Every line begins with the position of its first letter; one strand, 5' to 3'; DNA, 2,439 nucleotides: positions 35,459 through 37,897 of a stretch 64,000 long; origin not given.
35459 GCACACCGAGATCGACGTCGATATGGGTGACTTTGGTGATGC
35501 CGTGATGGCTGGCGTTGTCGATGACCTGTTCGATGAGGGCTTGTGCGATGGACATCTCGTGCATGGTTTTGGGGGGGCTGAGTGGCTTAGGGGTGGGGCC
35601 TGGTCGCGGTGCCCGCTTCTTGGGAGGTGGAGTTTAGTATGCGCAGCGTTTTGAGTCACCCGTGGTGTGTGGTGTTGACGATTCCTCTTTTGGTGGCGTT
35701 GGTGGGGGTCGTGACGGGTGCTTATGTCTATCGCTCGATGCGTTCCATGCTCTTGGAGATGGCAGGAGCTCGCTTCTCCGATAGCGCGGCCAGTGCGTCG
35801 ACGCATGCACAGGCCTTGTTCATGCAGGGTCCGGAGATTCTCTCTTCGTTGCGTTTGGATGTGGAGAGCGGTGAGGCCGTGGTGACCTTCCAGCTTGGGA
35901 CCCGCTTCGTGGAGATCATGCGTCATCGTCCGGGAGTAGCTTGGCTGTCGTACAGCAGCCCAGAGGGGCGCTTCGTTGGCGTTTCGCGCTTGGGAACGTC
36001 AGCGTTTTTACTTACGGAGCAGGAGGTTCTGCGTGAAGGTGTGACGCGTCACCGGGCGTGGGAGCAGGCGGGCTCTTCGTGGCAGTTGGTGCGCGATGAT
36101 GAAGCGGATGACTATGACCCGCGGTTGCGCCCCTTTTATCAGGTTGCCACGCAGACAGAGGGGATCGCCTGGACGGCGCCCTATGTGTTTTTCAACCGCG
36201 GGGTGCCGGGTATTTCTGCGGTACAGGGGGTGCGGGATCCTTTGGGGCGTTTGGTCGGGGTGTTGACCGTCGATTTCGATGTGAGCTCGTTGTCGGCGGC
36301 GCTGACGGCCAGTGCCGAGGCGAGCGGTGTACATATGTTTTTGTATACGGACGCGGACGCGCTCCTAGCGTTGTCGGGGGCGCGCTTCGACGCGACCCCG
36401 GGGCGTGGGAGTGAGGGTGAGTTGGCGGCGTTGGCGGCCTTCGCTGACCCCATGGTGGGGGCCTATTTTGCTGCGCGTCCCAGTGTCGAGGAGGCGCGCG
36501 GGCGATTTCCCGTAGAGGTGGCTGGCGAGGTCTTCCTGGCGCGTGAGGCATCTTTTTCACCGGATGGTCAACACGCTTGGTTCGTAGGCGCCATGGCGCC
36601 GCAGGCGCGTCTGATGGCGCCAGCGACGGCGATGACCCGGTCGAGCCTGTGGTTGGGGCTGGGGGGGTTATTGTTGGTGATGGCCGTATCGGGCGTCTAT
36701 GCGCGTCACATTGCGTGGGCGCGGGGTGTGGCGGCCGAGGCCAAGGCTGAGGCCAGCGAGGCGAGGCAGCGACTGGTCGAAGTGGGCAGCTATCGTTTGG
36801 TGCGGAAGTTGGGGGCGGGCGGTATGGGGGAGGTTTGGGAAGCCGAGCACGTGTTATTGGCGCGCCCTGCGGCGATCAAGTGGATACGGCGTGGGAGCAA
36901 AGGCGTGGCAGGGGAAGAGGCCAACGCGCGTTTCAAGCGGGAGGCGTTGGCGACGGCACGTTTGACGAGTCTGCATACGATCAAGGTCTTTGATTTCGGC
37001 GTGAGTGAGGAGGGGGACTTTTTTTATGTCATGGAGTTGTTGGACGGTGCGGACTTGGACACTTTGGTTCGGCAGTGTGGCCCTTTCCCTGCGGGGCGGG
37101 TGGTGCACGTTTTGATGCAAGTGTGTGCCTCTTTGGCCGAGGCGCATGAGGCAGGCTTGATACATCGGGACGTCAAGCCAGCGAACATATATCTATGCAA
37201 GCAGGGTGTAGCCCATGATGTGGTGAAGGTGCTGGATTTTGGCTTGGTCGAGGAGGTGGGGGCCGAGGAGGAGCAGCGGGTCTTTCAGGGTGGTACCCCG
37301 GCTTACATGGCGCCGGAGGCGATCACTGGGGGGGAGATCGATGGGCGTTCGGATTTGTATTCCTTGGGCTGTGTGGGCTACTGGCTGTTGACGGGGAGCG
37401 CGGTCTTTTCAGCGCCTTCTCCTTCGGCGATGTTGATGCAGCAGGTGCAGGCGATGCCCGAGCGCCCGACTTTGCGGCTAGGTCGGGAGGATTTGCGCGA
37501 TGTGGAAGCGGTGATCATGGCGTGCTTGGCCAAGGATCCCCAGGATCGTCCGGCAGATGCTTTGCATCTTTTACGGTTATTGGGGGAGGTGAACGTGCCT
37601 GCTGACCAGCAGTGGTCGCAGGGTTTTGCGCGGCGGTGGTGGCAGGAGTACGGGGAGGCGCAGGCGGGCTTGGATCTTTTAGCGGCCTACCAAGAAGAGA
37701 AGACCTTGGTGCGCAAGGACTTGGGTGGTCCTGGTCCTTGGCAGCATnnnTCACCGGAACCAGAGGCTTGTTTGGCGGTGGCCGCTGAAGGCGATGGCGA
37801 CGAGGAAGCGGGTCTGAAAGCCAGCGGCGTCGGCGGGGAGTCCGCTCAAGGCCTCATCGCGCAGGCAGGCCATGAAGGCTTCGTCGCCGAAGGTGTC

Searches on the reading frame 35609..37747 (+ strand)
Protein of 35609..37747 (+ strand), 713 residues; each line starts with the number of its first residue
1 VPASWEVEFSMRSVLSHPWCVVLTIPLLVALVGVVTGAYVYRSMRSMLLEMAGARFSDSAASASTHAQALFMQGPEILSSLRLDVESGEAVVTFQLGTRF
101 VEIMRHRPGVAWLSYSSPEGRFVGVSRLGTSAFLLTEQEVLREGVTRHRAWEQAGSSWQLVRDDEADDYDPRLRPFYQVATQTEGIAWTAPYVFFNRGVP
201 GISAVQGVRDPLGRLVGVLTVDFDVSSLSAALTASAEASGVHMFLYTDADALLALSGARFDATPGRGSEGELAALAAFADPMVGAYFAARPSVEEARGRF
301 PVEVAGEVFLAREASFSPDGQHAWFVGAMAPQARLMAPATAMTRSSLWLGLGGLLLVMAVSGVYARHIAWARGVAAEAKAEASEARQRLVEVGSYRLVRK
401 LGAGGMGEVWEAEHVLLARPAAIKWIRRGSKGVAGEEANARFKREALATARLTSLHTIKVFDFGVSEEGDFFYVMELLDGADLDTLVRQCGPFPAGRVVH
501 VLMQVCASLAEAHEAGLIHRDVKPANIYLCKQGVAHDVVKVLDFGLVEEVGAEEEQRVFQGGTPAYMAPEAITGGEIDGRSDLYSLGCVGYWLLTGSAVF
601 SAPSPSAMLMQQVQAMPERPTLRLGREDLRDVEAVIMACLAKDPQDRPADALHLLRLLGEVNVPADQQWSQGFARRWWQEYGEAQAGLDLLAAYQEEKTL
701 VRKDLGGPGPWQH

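Call 41: search_protein_families(library=pfam, proteins=[window:35609-37747:+], max_evalue=0.0001)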
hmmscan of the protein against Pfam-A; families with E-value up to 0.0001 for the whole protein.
window:35609-37747:+ (713 aa): 4 families
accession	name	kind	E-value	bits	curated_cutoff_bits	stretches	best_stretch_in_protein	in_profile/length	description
PF00069.31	Pkinase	-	7.1e-39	134.2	31.7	1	395-649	1-253/263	Protein kinase domain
PF07714.23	PK_Tyr_Ser-Thr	-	1.9e-25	90.1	23.1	1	397-649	3-250/258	Protein tyrosine and serine/threonine kinase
PF02743.24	dCache_1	-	6.4e-07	29.6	45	1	96-245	57-172/240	Cache domain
PF22673.2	MCP-like_PDC_1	-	1.1e-06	29.5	27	1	163-229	46-112/113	Methyl-accepting chemotaxis protein-like, first PDC sensor domain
